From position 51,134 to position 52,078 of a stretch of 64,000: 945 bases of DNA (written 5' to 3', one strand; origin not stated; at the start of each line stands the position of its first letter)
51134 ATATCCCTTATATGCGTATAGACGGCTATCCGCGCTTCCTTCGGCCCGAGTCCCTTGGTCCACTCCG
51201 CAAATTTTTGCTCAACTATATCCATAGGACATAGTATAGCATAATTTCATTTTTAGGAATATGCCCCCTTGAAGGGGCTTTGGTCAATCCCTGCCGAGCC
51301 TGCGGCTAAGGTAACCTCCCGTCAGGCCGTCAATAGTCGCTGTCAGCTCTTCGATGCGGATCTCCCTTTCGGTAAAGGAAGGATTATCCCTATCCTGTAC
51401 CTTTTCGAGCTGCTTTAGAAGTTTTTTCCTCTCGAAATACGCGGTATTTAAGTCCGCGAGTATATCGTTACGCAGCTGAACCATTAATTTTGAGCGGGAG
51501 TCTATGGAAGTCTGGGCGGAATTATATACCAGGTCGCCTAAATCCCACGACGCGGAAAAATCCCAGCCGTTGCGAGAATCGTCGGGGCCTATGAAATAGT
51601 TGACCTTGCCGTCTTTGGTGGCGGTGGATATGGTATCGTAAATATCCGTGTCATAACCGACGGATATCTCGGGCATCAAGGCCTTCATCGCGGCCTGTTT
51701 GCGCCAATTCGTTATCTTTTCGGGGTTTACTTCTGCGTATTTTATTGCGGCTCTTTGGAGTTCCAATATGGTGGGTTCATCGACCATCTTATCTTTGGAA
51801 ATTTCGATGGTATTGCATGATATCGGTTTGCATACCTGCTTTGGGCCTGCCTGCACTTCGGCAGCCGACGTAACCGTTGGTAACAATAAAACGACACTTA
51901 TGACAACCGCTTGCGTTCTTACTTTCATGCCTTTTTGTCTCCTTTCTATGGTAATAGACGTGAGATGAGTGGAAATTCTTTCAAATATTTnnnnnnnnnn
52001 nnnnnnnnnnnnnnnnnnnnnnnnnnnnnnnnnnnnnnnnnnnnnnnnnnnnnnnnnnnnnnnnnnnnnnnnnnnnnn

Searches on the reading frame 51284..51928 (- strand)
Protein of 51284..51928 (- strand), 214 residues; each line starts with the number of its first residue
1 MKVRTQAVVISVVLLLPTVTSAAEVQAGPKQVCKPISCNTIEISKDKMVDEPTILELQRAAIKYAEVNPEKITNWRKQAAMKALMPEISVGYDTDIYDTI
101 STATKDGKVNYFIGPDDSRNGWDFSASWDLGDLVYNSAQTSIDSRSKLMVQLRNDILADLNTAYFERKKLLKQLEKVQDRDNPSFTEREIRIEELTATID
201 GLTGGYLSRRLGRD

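Call 3: search_protein_families(library=pfam, proteins=[window:51284-51928:-], max_evalue=1)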
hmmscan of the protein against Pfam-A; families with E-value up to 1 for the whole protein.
window:51284-51928:- (214 aa): 1 family
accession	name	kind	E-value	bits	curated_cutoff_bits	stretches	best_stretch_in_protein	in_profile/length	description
PF02321.23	OEP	-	0.0027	18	22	1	76-180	28-128/187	Outer membrane efflux protein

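Call 5: search_protein_families(library=ncbifam, proteins=[window:51284-51928:-], max_evalue=1)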
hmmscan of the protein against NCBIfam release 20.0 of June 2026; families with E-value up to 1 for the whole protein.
window:51284-51928:- (214 aa): 0 families

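Call 15: find_homologous_proteins(query=window:51284-51928:-)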
Query window:51284-51928:- (214 aa): 80 proteins with E <= 0.001 among 364 candidates.
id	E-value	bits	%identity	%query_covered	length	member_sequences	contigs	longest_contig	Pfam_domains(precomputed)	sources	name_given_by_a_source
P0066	7.9e-135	465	100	100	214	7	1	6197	-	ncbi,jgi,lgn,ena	ncbi:MAG: hypothetical protein WC512_03950 [Candidatus Omnitrophota bacterium]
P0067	2.7e-119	414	89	100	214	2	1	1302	-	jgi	-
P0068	3.3e-91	322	70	100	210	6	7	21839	-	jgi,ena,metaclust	metaclust:\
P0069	3.3e-91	322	72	96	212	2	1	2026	-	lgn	-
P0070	5.1e-91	322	70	100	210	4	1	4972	-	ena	-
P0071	3.0e-90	319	68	100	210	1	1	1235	-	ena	-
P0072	1.8e-88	313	71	96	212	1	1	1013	-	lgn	-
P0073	2.2e-88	313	70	95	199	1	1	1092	-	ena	-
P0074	6.3e-88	311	70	100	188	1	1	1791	-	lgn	-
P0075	2.0e-87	310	70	86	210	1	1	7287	-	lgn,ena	-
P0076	1.0e-84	301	67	95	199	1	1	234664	-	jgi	-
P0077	1.5e-83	297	70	90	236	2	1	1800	-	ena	-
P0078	2.4e-83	297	74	84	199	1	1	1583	-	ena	-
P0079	1.0e-80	288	66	100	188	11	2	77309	-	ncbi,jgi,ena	ncbi:MAG: hypothetical protein WC491_01980 [Candidatus Omnitrophota bacterium]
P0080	1.5e-80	287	73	85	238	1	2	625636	-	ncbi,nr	ncbi:MAG: hypothetical protein PHO67_03110 [Candidatus Omnitrophica bacterium]|nr:hypothetical prote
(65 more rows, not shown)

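Call 18: find_related_loci(query=A3, collection=genome_contigs, flank=10000)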
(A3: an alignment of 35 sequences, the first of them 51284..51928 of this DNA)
Query A3 (214 aa) in genome_contigs; peptide patterns used: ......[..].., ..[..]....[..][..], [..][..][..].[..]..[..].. (x = any residue, [..] = any of these).
599 stretches matched a pattern (row limit reached: there are more); 548 encode a relative of the query (tblastn E <= 1e-3); the best 80 are kept; 80 distinct loci.
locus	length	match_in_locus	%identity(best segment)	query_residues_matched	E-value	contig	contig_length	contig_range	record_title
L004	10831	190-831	93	1-214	2e-134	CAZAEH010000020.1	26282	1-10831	MAG TPA_asm: uncultured Planctomycetia bacterium isolate binchicken_co117_58 genome assembly, contig: NODE_3503_length_2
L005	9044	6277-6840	68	1-214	9e-91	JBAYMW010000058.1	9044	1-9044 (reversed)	MAG: Candidatus Omnitrophota bacterium isolate SO_2016_LW1_5 scaffold10132_LW64-88_2016, whole genome shotgun sequence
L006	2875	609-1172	66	1-214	3e-92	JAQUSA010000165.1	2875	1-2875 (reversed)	MAG: Candidatus Omnitrophota bacterium isolate STD1_86 NODE_183092_length_2875_cov_6.745997_Sandtown_D1, whole genome sh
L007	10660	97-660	64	1-214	5e-88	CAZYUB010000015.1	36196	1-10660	MAG TPA_asm: uncultured Planctomycetia bacterium isolate binchicken_co154_66 genome assembly, contig: NODE_1504_length_3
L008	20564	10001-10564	63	1-214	6e-86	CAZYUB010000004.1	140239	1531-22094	MAG TPA_asm: uncultured Planctomycetia bacterium isolate binchicken_co154_66 genome assembly, contig: NODE_57_length_140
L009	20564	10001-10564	64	1-214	2e-84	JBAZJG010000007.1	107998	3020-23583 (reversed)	MAG: Candidatus Omnitrophota bacterium isolate SO_2017_LW4_113 scaffold_588_c1_LW137-91_2017, whole genome shotgun seque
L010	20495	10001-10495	73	50-214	3e-84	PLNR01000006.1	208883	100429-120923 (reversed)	MAG: Candidatus Omnitrophota bacterium isolate fen_1319 73.20120800_E1X.29_contig_80, whole genome shotgun sequence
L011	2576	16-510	70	50-214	2e-83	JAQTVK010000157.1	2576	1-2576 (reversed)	MAG: Candidatus Omnitrophota bacterium isolate STB_86 NODE_179005_length_2576_cov_2.371989_Sandtown_B, whole genome shot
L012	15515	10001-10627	58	1-213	4e-79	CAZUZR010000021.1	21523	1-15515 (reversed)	MAG TPA_asm: uncultured Planctomycetia bacterium isolate binchicken_co266_232 genome assembly, contig: NODE_3975_length_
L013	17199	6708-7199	71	51-214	2e-75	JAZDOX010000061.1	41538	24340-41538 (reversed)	MAG: Candidatus Omnitrophota bacterium isolate MEGAHIT-group-0.801 k141_16271436, whole genome shotgun sequence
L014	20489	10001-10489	67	50-212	7e-73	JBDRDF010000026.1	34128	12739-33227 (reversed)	MAG: Candidatus Omnitrophota bacterium isolate MEGAHIT-group-1.237 k141_6651053, whole genome shotgun sequence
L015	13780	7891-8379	70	50-212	2e-71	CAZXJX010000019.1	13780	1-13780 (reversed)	MAG TPA_asm: uncultured Planctomycetia bacterium isolate SRP090828_co1_14 genome assembly, contig: NODE_768_length_13780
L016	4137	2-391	78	85-214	8e-66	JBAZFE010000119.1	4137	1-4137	MAG: Candidatus Omnitrophota bacterium isolate SO_2017_LW3_142 NODE_84258_length_4137_cov_1.809975_LW162_2017, whole gen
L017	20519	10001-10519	53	48-210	2e-54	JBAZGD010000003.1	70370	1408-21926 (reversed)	MAG: Candidatus Omnitrophota bacterium isolate SO_2017_LW3_36 NODE_762_length_70370_cov_2.387014_LW162_2017, whole genom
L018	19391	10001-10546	47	42-213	2e-51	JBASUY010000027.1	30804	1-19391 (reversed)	MAG: Candidatus Omnitrophota bacterium isolate MFD13470_ilm_asm_bin9 k127_44312, whole genome shotgun sequence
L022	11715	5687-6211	50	41-211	1e-49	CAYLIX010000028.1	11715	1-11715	MAG TPA_asm: uncultured Planctomycetia bacterium isolate SRP077602_co2_141 genome assembly, contig: NODE_8255_length_117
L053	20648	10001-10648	41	2-214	4e-46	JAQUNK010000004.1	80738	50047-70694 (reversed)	MAG: Candidatus Omnitrophota bacterium isolate STD1_176 NODE_594_length_80738_cov_6.873615_Sandtown_D1, whole genome sho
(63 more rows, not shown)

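Call 23: search_solved_structures(query=A3, max_evalue=10, show_alignments=2)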
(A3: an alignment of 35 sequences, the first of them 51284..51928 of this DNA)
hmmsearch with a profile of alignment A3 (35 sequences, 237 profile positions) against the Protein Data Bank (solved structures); distinct sequences matched with E-value up to 10: 0.

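Call 28: search_protein_families(library=pfam, proteins=[L014:62-3175:+, L014:3199-3879:+, L014:3881-6067:+, L014:6061-8190:+, L014:8187-9788:+, L012:8877-9653:+, L012:7624-8874:+, L022:4640-5245:+, L053:9205-9903:+, L017:8921-10549:+], max_evalue=0.01)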
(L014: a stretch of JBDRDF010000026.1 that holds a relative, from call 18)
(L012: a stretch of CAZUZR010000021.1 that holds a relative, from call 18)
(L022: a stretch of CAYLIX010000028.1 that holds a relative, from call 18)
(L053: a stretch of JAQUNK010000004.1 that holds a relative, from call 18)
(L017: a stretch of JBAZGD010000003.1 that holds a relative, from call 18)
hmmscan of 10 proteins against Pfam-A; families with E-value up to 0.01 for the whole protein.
L014:62-3175:+ (1037 aa): 6 families
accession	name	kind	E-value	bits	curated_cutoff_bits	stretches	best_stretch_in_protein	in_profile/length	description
PF09136.16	Glucodextran_B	-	5.3e-47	158.1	27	4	316-395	1-81/83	Glucodextranase, domain B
PF02369.22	Big_1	-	5.3e-13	49.3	34.9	2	771-847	16-92/93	Bacterial Ig-like domain (group 1)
PF19077.6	Big_13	-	3e-09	37.7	27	2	505-560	35-99/102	Bacterial Ig-like domain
PF13715.12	CarbopepD_reg_2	-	7e-05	23.2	32.2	1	37-116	1-76/88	CarboxypepD_reg-like domain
PF13750.12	Big_3_3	-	0.00022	21.4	27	0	374-403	125-154/157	Bacterial Ig-like domain (group 3)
PF17131.11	LolA_like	-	0.0047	17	30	0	941-1037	84-175/184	Outer membrane lipoprotein-sorting protein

L014:3199-3879:+ (226 aa): 1 family
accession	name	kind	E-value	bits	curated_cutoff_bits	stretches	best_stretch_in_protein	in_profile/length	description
PF19094.5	EMC6_arch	-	0.0018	19.1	26.7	0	83-123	3-41/87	EMC6-arch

L014:3881-6067:+ (728 aa): 3 families
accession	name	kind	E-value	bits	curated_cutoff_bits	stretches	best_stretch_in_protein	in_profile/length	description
PF07819.20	PGAP1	-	8.3e-08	32.7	24.3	1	113-164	83-134/233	PGAP1-like alpha/beta domain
PF02450.21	LCAT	-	0.00014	21.6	21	1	118-165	118-168/392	Lecithin:cholesterol acyltransferase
PF24096.1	DUF7379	-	0.00063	20.2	33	1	119-166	68-119/191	Domain of unknown function (DUF7379)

L014:6061-8190:+ (709 aa): 4 families
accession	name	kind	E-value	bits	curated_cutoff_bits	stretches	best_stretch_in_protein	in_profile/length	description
PF07719.23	TPR_2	-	6.5e-08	32.6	27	0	654-680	3-29/34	Tetratricopeptide repeat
PF13174.12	TPR_6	-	1.1e-07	32.5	26.3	1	654-682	2-30/33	Tetratricopeptide repeat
PF13424.12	TPR_12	-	4.7e-06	27.2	30.1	0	650-682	8-75/77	Tetratricopeptide repeat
PF13432.12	TPR_16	-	0.0082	17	32.7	0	655-684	34-63/65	Tetratricopeptide repeat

L014:8187-9788:+ (533 aa): 4 families
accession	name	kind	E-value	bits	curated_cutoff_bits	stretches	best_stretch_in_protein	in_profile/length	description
PF13632.12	Glyco_trans_2_3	-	2e-21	77.2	27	1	169-360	1-162/198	Glycosyl transferase family group 2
PF13641.12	Glyco_tranf_2_3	-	2.4e-19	70.7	27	1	104-309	23-230/230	Glycosyltransferase like family 2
PF00535.33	Glycos_transf_2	-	5.2e-14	53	23.3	1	100-252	16-163/168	Glycosyl transferase family 2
PF13506.12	Glyco_transf_21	-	1.8e-08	34.5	21.7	1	151-307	17-173/174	Glycosyl transferase family 21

L012:8877-9653:+ (258 aa): 2 families
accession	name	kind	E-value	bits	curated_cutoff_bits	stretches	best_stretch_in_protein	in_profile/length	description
PF01435.24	Peptidase_M48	-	2.8e-33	115.8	20.3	1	64-241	4-184/186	Peptidase family M48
PF13203.12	DUF2201_N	-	0.0046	17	23.2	1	83-139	23-78/271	Putative metallopeptidase domain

L012:7624-8874:+ (416 aa): 6 families
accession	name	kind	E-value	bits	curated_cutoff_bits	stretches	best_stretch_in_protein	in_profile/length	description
PF07690.21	MFS_1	-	4e-52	177.7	33.4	2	26-265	2-223/347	Major Facilitator Superfamily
PF05977.19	MFS_3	-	3.3e-11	42.8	27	1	69-408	58-388/524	Transmembrane secretion effector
PF13347.12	MFS_2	-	6.8e-10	38.5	27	2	187-384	170-379/427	MFS/sugar transport protein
PF00083.30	Sugar_tr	-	4e-08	33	22.3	1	56-207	46-189/452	Sugar (and other) transporter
PF12832.13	MFS_1_like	-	1.1e-06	28.4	25.2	1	41-395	20-371/373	MFS_1 like family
PF03137.26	OATP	-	0.0088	14.8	25.8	0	136-322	160-379/545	Organic Anion Transporter Polypeptide (OATP) family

L022:4640-5245:+ (201 aa): 1 family
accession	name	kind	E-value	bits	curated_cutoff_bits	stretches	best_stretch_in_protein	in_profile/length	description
PF13441.11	Gly-zipper_YMGG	-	6.7e-06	26.2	28.9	1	31-63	3-34/45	YMGG-like Gly-zipper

L053:9205-9903:+ (232 aa): 2 families
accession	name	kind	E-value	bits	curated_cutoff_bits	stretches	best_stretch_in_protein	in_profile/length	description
PF13505.12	OMP_b-brl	-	2.4e-05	25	28.7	1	78-220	21-154/175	Outer membrane protein beta-barrel domain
PF02462.21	Opacity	-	0.0051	17.3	21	0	163-218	44-102/126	Opacity family porin protein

L017:8921-10549:+ (542 aa): 3 families
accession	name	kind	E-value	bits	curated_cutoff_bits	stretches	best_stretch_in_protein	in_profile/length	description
PF15902.12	Sortilin-Vps10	-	2.7e-12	46.7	33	2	49-129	25-114/446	Sortilin, neurotensin receptor 3,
PF14870.12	PSII_BNR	-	6.2e-07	29.4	27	0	54-127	23-97/303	Photosynthesis system II assembly factor YCF48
PF10647.15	Gmad1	-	0.006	16.9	20.5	0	181-213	208-240/251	Lipoprotein LpqB beta-propeller domain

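Call 37: predict_structure(alignment_id=A3)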
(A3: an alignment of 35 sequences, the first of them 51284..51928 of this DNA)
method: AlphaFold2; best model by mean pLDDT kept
length: 214 residues; sequences in the alignment: 35
mean_pLDDT: 65.4   pTM: 0.45
mean pLDDT of the five models: 65.4, 63.4, 63.2, 58.9, 58.6
residues with pLDDT >= 90: 23; 70-90: 68; 50-70: 67; < 50: 56
segments of 3 or more residues with pLDDT < 50: 1-6, 12-46, 97-100
pLDDT, mean of each block of 10 residues (from residue 1): 45 43 37 40 49 84 74 68 68 53 50 55 65 53 67 86 92 83 87 92 85 63
secondary structure, 60 per line:
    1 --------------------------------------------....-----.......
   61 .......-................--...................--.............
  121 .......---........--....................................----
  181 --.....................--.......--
elements in order: H45-48 H54-67 H69-84 E87-105 E108-127 H131-138 H141-176 H183-203 H206-212

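Call 76: fold_search(model_id=the predicted structure, library=pdb)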
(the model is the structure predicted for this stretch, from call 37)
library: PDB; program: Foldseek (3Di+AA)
matches with E <= 10: 201; with E <= 0.001: 0
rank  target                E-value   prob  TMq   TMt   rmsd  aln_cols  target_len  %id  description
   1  5iuy_C                7.0e-02  0.20  0.15  0.09  22.8       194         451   17  Structural insights of the outer-membrane channel OprN (released 2016-07-06)
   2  7akz_A                7.4e-02  0.63  0.21  0.10  22.1       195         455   13  Deciphering the role of the channel constrictions in the opening mechanism of MexAB-OprM efflux pump from Pseudomonas  (released 2022-04-13)
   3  9a2x_MODEL_1_A        1.1e-01  0.35  0.19  0.10  24.6       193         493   13  Model of E. coli TolC by in-cell photo-crosslinking MS and deep learning (released 2023-02-24)
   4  5azo                  1.3e-01  0.47  0.26  0.14  20.3       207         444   16  Crystal structure of a membrane protein from Pseudomonas aeruginosa (released 2016-06-08)
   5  6zre_B                1.3e-01  0.38  0.19  0.11  21.6       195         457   14  Deciphering the role of the channel constrictions in the opening mechanism of MexAB-OprM efflux pump from Pseudomonas  (released 2021-07-28)
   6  4mt4_B                1.4e-01  0.35  0.24  0.12  19.3       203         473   13  Crystal structure of the Campylobacter jejuni CmeC outer membrane channel (released 2014-09-24)
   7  4mt4_A                1.6e-01  0.44  0.25  0.12  20.0       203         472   13  Crystal structure of the Campylobacter jejuni CmeC outer membrane channel (released 2014-09-24)
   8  9l8u_A                1.7e-01  0.90  0.25  0.06  14.8       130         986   16  Cryo-EM structure of ASFV DNA polymerase in a DNA replication state (released 2025-12-31)
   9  2vdd_A                2.4e-01  0.16  0.18  0.12  22.9       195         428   12  Crystal Structure of the Open State of TolC Outer Membrane Component of Mutlidrug Efflux Pumps (released 2008-04-22)
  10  8ywi_A                3.2e-01  0.75  0.25  0.06  16.7       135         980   15  The structure of ASFV DNA polymerase in replicating state (released 2025-02-05)
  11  3pik                  3.8e-01  0.20  0.21  0.12  21.4       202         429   11  Outer membrane protein CusC (released 2011-02-02)
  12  9ums_A                3.8e-01  0.10  0.13  0.14  17.8       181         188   11  Cryo-EM structure of bacteriophage P1 connector (released 2025-10-22)
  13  7ng9_A                4.0e-01  0.28  0.25  0.13  20.6       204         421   10  Trimeric efflux pump Klebsiella TolC (released 2021-06-30)
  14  1wp1_A                4.5e-01  0.16  0.18  0.09  21.6       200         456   13  Crystal structure of the drug-discharge outer membrane protein, OprM (released 2004-11-02)
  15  9j3d_A                5.0e-01  0.15  0.18  0.10  22.3       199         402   12  Cryo-EM structure of TMexCD1-TOprJ1 (released 2025-08-13)
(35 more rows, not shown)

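Call 82: search_protein_families(library=padloc, proteins=[window:51284-51928:-], max_evalue=0.01)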
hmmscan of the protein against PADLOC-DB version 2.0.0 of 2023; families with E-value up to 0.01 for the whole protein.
window:51284-51928:- (214 aa): 0 families
